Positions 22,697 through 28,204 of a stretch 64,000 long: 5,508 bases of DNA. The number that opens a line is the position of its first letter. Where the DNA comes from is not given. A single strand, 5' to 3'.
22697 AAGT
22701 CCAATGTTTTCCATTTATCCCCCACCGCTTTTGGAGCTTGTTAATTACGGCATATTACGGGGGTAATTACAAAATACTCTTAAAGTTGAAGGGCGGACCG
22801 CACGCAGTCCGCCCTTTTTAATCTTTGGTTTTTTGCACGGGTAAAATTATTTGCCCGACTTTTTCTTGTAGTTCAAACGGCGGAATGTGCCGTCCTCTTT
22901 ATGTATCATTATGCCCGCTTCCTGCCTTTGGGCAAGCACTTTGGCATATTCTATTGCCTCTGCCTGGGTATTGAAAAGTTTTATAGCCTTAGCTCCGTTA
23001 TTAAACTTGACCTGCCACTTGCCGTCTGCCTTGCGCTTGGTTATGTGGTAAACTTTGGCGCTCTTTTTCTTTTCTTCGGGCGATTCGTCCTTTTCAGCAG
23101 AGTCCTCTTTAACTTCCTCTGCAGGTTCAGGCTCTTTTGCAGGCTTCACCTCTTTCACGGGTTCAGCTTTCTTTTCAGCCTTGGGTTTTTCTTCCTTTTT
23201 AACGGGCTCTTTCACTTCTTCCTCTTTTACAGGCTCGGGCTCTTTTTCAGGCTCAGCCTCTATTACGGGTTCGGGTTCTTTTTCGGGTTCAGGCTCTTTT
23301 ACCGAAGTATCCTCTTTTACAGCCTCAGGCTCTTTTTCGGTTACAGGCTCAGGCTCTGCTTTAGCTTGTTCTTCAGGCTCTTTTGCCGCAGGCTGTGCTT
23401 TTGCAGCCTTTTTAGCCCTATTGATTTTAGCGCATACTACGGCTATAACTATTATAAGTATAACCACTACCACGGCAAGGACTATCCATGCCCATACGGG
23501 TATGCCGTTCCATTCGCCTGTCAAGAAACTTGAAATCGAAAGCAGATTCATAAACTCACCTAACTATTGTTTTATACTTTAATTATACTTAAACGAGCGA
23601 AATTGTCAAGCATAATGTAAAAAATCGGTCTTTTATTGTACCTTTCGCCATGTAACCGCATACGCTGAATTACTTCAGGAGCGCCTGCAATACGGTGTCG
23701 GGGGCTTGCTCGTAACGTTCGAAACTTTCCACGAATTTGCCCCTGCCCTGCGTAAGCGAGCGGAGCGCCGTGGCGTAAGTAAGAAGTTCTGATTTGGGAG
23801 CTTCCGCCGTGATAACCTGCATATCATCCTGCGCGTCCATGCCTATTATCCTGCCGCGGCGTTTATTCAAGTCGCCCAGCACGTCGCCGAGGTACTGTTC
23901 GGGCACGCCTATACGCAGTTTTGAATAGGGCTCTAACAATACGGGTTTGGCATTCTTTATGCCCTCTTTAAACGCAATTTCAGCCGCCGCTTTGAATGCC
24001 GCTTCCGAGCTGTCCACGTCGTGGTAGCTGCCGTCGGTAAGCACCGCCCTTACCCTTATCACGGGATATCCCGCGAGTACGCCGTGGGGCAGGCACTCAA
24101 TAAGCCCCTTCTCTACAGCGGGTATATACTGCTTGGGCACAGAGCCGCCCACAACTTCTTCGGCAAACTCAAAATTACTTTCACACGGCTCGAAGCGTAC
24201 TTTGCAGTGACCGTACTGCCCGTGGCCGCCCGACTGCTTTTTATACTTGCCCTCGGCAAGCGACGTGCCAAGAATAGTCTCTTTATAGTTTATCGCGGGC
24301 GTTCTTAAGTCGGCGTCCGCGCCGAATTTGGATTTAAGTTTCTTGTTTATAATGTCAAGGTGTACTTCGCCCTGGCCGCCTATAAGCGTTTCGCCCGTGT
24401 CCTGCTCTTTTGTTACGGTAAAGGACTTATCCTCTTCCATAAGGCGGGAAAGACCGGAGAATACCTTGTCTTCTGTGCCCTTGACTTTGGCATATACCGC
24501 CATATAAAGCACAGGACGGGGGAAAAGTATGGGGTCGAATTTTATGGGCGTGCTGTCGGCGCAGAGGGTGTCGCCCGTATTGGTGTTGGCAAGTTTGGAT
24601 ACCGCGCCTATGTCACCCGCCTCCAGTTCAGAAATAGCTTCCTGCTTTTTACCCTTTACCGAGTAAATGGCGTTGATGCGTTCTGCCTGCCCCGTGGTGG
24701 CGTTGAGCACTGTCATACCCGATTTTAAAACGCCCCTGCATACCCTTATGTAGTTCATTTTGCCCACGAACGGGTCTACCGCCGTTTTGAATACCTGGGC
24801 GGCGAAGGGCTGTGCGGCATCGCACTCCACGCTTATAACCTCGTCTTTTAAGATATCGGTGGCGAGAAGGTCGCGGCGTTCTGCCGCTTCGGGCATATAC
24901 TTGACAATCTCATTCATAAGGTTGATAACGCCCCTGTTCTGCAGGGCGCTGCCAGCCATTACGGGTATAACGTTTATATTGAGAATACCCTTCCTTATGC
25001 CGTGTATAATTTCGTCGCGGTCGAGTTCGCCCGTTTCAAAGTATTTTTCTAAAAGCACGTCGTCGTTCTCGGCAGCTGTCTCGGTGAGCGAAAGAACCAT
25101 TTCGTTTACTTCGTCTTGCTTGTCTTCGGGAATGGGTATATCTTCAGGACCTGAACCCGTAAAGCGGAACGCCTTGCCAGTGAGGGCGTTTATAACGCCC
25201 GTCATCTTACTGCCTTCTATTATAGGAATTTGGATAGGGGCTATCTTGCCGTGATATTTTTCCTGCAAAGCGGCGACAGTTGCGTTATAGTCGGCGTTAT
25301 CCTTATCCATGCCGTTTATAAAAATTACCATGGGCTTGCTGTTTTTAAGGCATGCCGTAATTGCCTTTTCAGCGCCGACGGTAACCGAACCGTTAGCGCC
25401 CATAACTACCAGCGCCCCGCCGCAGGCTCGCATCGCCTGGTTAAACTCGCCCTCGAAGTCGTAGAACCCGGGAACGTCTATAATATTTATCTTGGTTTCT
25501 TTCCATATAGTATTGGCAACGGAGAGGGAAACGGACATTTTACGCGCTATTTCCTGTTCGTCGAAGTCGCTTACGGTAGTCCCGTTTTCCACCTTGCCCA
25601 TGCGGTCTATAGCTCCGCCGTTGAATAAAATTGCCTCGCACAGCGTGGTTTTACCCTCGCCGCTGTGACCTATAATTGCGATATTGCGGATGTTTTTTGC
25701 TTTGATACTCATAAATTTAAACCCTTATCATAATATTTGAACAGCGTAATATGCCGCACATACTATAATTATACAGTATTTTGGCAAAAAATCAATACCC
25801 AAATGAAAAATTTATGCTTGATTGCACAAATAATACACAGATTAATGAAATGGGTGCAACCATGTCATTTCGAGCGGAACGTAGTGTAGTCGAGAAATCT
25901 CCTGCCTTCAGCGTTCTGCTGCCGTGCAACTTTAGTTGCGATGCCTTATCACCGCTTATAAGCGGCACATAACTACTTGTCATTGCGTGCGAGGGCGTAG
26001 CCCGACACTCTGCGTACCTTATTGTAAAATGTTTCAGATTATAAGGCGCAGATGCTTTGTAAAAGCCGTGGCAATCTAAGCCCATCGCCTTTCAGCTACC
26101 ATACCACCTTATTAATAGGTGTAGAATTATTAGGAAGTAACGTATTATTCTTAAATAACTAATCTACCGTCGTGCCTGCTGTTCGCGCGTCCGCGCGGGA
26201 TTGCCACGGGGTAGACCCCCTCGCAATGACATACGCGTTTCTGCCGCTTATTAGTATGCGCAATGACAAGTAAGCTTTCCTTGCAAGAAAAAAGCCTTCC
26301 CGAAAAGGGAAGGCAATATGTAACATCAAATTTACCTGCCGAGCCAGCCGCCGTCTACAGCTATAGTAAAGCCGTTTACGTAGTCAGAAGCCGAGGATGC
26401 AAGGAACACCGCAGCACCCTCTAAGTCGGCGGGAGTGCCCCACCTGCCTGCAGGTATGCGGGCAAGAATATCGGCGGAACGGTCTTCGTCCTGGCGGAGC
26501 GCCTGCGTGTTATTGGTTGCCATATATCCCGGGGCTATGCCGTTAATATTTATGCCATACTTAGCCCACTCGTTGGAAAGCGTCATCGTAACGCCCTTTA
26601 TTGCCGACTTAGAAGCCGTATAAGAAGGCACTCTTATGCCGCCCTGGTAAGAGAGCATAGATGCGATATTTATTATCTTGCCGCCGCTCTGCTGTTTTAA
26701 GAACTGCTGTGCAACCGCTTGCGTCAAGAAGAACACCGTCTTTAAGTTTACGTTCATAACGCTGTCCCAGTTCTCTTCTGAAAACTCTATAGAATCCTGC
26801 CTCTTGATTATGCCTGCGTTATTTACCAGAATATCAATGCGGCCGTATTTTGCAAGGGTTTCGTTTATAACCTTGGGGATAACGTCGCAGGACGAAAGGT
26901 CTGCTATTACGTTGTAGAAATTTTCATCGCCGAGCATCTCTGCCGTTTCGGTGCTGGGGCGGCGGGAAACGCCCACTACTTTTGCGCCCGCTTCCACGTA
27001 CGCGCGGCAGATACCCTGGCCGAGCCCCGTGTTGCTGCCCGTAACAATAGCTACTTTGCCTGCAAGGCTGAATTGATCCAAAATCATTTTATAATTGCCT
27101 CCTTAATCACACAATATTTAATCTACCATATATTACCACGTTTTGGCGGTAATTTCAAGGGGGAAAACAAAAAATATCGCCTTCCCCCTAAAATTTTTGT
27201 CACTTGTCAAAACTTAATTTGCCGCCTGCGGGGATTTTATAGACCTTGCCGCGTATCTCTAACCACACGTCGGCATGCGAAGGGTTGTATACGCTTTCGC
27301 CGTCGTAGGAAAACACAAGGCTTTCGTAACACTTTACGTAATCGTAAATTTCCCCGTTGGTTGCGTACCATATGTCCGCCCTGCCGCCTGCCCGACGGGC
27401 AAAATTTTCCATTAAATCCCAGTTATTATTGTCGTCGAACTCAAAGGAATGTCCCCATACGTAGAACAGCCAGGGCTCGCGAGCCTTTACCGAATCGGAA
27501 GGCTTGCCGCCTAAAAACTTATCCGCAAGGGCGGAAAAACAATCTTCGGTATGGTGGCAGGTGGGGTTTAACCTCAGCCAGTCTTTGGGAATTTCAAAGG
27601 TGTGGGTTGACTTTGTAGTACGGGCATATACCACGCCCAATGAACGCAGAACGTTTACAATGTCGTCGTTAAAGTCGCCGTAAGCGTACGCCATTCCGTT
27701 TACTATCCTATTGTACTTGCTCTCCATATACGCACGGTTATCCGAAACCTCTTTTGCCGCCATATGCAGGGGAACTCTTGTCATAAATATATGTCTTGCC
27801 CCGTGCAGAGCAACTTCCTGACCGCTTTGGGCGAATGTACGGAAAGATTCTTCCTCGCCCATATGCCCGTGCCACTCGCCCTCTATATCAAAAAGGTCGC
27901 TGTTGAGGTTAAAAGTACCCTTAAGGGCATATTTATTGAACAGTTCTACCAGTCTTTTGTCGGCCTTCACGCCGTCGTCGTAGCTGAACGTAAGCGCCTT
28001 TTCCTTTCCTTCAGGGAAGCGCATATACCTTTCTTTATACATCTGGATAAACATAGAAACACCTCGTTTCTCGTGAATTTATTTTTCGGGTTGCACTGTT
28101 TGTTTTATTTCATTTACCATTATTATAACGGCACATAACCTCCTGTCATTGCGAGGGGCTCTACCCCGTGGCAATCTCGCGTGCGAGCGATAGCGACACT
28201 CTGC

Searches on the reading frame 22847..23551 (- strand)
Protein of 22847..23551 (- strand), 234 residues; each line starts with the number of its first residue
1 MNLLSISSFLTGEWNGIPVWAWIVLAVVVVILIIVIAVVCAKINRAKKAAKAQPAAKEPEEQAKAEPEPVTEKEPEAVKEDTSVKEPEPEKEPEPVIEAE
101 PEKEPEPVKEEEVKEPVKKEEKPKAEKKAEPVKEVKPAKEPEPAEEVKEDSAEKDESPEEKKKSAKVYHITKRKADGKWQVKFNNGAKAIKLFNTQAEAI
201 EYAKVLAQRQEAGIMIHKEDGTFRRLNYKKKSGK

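Call 62: search_protein_families(library=pfam, proteins=[window:22847-23551:-], max_evalue=0.00001)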
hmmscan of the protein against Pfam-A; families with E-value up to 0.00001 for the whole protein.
window:22847-23551:- (234 aa): 1 family
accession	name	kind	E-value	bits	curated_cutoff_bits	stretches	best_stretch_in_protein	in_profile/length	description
PF09954.14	DUF2188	-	3.9e-17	62.6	22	1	168-224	1-57/62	Uncharacterized protein conserved in bacteria (DUF2188)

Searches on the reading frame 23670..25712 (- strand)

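Call 62: search_protein_families(library=pfam, proteins=[window:23670-25712:-], max_evalue=0.00001)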
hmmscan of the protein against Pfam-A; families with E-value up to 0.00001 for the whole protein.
window:23670-25712:- (680 aa): 6 families
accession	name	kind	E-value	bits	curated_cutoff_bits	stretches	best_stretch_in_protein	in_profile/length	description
PF00009.33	GTP_EFTU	-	1.9e-39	135.7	26.5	1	6-274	1-187/188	Elongation factor Tu GTP binding domain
PF03764.24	EFG_IV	-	2.1e-38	131.3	24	1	472-589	1-121/121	Elongation factor G, domain IV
PF00679.30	EFG_C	-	2.4e-25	88.8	27.9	1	591-676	1-87/89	Elongation factor G C-terminus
PF14492.12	EFG_III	-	3.3e-22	78.8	27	1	397-469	1-73/75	Elongation Factor G, domain III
PF22042.2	EF-G_D2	-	3.5e-17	62.7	27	1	302-385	1-83/84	Elongation factor G domain 2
PF03144.31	GTP_EFTU_D2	-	7.1e-13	49.2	30.3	1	317-384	1-73/73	Elongation factor Tu domain 2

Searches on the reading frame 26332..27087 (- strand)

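Call 62: search_protein_families(library=pfam, proteins=[window:26332-27087:-], max_evalue=0.00001)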
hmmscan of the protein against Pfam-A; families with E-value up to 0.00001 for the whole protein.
window:26332-27087:- (251 aa): 3 families
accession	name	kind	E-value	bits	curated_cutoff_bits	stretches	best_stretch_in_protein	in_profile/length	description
PF00106.31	adh_short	-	8.7e-55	185.7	26.6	1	11-201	1-194/195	short chain dehydrogenase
PF13561.12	adh_short_C2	-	1.9e-52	178.7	27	1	19-248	5-235/236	Enoyl-(Acyl carrier protein) reductase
PF08659.16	KR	-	5.5e-08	33.4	22.6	1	13-166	3-159/180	KR domain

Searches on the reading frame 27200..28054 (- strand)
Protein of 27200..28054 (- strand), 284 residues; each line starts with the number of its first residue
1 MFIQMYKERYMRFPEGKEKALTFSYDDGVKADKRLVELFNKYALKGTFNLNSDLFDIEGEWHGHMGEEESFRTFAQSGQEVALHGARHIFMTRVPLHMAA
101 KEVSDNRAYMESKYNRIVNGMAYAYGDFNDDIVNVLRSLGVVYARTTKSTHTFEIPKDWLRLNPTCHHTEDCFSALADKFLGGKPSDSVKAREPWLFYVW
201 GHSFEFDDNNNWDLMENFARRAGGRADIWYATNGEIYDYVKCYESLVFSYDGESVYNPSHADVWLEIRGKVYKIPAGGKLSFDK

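Call 62: search_protein_families(library=pfam, proteins=[window:27200-28054:-], max_evalue=0.00001)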
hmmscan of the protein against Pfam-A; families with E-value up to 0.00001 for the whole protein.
window:27200-28054:- (284 aa): 1 family
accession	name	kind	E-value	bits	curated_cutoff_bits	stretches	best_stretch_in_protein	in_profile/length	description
PF01522.26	Polysacc_deac_1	-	1.6e-15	57.6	23.1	1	16-143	4-123/124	Polysaccharide deacetylase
